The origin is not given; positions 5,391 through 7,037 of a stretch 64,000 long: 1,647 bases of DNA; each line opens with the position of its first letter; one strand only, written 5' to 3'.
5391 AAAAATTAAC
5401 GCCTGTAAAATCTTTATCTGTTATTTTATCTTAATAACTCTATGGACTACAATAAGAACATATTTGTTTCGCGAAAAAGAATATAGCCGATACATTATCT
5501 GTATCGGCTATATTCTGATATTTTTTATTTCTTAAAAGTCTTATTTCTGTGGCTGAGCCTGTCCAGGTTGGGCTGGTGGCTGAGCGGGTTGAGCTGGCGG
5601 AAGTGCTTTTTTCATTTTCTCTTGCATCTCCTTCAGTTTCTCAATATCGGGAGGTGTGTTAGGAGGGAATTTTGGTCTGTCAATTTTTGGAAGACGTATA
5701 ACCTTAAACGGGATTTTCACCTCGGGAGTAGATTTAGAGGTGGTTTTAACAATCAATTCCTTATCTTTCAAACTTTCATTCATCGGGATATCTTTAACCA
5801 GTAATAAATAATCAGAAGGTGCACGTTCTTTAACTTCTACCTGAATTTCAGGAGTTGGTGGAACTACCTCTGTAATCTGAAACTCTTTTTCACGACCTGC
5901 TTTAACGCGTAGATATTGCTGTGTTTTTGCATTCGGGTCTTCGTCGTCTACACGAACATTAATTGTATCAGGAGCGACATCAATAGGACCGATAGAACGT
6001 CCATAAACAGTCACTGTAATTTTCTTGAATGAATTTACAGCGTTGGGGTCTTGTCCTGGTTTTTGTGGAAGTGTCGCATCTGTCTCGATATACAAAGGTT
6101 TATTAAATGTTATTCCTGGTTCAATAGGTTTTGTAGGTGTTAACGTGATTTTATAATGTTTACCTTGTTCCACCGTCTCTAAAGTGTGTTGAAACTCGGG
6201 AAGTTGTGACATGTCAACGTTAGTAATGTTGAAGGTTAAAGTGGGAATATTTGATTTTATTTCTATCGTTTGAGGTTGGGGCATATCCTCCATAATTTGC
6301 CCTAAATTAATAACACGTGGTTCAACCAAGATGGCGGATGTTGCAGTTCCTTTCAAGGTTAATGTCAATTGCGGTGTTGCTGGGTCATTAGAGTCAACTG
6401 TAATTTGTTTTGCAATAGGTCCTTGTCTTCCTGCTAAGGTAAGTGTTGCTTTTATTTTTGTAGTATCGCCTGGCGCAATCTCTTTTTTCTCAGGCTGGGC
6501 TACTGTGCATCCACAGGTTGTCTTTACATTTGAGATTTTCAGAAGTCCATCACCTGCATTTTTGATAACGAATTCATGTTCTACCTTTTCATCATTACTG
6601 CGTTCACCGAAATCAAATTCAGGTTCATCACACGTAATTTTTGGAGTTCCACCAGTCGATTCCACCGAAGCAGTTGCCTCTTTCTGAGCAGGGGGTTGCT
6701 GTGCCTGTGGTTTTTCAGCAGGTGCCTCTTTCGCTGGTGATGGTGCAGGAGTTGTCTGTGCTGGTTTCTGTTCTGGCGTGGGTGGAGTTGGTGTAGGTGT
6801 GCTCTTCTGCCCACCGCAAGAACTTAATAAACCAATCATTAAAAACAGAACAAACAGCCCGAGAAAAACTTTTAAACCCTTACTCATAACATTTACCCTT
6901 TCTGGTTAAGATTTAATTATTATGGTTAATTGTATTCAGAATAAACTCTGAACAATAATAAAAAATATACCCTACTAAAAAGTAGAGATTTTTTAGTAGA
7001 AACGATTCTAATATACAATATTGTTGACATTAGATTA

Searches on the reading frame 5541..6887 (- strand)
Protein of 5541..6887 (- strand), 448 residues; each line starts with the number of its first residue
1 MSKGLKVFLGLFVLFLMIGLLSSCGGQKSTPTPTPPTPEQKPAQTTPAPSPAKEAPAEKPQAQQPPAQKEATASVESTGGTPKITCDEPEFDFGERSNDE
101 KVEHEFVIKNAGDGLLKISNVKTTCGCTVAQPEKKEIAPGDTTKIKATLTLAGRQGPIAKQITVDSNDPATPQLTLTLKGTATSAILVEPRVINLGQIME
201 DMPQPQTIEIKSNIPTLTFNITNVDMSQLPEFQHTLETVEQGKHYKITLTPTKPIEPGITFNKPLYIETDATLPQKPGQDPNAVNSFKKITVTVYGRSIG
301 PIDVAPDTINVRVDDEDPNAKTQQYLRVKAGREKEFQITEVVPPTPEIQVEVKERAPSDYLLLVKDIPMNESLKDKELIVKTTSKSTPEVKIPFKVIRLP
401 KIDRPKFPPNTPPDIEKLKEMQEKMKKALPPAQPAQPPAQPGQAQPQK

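Call 18: find_encoding_contigs(protein=window:5541-6887:-, flank=10000, max_places=1)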
Protein window:5541-6887:- (448 aa): 19 contigs read that carry it; 1 place shown.
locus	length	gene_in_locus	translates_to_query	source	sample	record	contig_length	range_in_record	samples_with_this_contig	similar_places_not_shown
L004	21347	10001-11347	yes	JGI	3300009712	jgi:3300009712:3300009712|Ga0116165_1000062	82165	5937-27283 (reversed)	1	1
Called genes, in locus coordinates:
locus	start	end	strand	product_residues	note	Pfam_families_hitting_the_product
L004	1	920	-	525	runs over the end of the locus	-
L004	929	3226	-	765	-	PF04734:Ceramidase_alk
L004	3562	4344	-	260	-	PF00378:ECH_1, PF16113:ECH_2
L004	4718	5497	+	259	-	PF01346:FKBP_N, PF00254:FKBP_C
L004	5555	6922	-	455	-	-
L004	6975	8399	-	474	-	PF06723:MreB_Mbl (faint), PF00012:HSP70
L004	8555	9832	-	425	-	PF15892:BNR_4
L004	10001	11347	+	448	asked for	PF27998:ArabinogalactanP (weak), PF07610:DUF1573, PF22544:HYDIN_VesB_CFA65-like_Ig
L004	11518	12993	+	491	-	PF10142:PhoPQ_related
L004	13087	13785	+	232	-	PF02463:SMC_N (faint), PF00005:ABC_tran, PF13304:AAA_21 (faint)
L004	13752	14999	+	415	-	PF25919:BSH_CusB (faint), PF00364:Biotin_lipoyl (faint), PF25973:BSH_CzcB (faint), PF25990:Beta-barrel_YknX (faint), PF25954:Beta-barrel_RND_2, PF25989:YknX_C (weak)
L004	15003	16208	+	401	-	PF12704:MacB_PCD, PF02687:FtsX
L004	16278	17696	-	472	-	PF01408:GFO_IDH_MocA, PF19051:GFO_IDH_MocA_C2, PF22725:GFO_IDH_MocA_C3 (faint)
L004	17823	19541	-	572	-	PF16697:Yop-YscD_cpl, PF00498:FHA, PF13185:GAF_2, PF01590:GAF, PF13492:GAF_3, PF13487:HD_5, PF01966:HD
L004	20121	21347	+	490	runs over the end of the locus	PF00478:IMPDH, PF00571:CBS, PF01070:FMN_dh, PF03060:NMO (weak)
